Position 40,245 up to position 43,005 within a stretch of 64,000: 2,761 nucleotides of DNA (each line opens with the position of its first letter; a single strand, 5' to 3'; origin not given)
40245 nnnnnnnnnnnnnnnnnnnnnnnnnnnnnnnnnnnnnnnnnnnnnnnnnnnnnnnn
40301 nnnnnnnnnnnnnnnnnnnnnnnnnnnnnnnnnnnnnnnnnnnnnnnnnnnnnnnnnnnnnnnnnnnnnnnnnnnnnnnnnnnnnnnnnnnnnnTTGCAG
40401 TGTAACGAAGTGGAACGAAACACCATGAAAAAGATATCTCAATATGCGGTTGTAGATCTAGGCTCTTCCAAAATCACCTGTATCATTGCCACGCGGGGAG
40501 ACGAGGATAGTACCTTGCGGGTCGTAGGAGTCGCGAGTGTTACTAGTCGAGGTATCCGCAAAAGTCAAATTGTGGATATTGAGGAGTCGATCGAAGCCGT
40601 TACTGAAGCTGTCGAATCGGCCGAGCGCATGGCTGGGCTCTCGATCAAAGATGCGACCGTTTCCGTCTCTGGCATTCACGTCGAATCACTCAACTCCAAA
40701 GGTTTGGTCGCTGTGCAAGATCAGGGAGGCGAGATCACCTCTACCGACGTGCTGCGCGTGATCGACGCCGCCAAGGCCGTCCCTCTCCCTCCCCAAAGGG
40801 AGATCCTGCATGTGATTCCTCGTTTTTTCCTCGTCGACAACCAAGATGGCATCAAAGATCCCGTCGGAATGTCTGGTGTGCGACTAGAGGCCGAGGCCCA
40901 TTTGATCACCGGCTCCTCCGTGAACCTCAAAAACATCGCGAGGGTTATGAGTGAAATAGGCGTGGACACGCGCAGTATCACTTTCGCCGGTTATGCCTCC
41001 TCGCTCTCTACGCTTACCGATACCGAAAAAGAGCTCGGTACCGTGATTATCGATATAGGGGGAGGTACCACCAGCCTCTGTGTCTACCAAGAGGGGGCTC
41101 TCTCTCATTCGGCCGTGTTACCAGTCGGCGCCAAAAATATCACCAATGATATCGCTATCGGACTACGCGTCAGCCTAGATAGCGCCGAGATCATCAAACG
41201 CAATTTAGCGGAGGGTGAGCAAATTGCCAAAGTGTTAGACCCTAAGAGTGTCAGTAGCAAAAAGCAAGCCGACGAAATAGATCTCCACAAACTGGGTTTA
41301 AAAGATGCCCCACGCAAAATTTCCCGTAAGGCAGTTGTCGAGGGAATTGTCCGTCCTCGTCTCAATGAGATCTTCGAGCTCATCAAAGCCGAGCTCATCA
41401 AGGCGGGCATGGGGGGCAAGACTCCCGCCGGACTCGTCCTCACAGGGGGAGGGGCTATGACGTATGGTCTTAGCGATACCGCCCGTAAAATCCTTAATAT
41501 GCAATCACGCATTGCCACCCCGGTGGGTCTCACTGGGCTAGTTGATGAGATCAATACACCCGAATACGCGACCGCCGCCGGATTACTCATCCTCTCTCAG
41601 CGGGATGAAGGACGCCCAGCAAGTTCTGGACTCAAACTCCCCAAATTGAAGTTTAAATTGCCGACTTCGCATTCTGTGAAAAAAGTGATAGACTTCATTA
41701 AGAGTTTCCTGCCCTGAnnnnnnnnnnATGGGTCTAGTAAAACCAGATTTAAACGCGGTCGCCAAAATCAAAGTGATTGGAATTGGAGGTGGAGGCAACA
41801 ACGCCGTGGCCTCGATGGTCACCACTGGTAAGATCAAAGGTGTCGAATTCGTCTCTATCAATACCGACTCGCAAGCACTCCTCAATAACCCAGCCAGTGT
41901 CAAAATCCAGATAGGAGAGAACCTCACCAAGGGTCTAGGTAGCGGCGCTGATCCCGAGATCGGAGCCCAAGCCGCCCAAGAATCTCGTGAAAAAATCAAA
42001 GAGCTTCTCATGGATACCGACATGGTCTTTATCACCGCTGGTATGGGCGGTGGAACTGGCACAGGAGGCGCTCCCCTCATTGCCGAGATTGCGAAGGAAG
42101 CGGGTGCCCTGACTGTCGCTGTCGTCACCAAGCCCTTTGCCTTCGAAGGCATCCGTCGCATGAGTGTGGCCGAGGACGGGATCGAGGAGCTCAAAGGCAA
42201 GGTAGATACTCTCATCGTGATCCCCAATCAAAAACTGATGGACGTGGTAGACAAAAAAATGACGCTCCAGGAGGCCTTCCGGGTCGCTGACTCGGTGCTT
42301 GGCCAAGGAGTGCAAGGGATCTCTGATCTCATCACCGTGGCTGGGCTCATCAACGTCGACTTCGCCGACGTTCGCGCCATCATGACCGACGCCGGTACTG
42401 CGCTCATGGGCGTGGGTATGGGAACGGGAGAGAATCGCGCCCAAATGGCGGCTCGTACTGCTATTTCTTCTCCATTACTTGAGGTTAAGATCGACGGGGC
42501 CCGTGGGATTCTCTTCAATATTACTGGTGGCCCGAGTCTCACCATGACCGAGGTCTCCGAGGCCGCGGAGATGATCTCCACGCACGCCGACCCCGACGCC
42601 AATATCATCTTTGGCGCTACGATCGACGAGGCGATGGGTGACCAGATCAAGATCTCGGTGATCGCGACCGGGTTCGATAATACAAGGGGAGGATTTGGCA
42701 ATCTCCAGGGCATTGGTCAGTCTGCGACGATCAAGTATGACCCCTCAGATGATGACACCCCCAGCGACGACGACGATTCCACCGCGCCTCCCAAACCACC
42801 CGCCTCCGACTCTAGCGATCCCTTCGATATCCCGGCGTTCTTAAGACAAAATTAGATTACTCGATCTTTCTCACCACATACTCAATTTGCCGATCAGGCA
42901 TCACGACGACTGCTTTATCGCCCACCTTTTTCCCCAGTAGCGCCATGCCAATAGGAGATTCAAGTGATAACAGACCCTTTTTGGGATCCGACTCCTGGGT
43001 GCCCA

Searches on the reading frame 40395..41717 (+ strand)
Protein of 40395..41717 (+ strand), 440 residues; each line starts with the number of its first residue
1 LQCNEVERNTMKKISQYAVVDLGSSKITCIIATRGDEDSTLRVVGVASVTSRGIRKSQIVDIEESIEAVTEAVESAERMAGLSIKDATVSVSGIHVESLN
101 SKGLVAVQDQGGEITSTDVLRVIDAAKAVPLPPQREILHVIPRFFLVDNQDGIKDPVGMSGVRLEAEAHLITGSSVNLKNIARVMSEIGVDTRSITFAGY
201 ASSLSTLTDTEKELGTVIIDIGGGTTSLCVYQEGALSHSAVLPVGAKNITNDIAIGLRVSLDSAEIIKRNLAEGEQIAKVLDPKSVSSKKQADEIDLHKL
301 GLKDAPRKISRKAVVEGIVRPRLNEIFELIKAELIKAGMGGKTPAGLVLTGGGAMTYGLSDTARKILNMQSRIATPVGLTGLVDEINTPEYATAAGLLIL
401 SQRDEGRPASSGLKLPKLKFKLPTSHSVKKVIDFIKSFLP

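Call 16: search_protein_families(library=pfam, proteins=[window:40395-41717:+], max_evalue=0.001)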
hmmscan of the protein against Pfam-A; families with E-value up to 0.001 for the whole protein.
window:40395-41717:+ (440 aa): 6 families
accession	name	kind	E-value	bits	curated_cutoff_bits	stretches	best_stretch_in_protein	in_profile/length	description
PF14450.12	FtsA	-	6.8e-33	114.2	31.8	2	217-396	1-127/127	Cell division protein FtsA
PF02491.25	SHS2_FTSA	-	5.2e-31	107.3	25.4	1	93-172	1-79/79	SHS2 domain inserted in FTSA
PF11104.14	PilM_2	-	2.9e-09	36.8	27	1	200-283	166-250/340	Type IV pilus assembly protein PilM;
PF06723.19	MreB_Mbl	-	7.6e-08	32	27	1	175-374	106-304/327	MreB/Mbl protein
PF06277.17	EutA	-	1.7e-05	24.3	27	1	198-275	128-206/475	Ethanolamine utilisation protein EutA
PF02541.22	Ppx-GppA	-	0.0006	19.8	27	0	215-253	113-151/285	Ppx/GppA phosphatase family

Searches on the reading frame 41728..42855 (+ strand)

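Call 16: search_protein_families(library=pfam, proteins=[window:41728-42855:+], max_evalue=0.001)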
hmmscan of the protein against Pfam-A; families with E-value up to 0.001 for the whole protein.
window:41728-42855:+ (375 aa): 2 families
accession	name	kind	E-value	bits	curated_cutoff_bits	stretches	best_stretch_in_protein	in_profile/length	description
PF00091.31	Tubulin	-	7e-50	170.4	33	1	13-174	1-189/190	Tubulin/FtsZ family, GTPase domain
PF12327.13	FtsZ_C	-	2.1e-35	121.3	27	1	223-317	1-95/95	FtsZ family, C-terminal domain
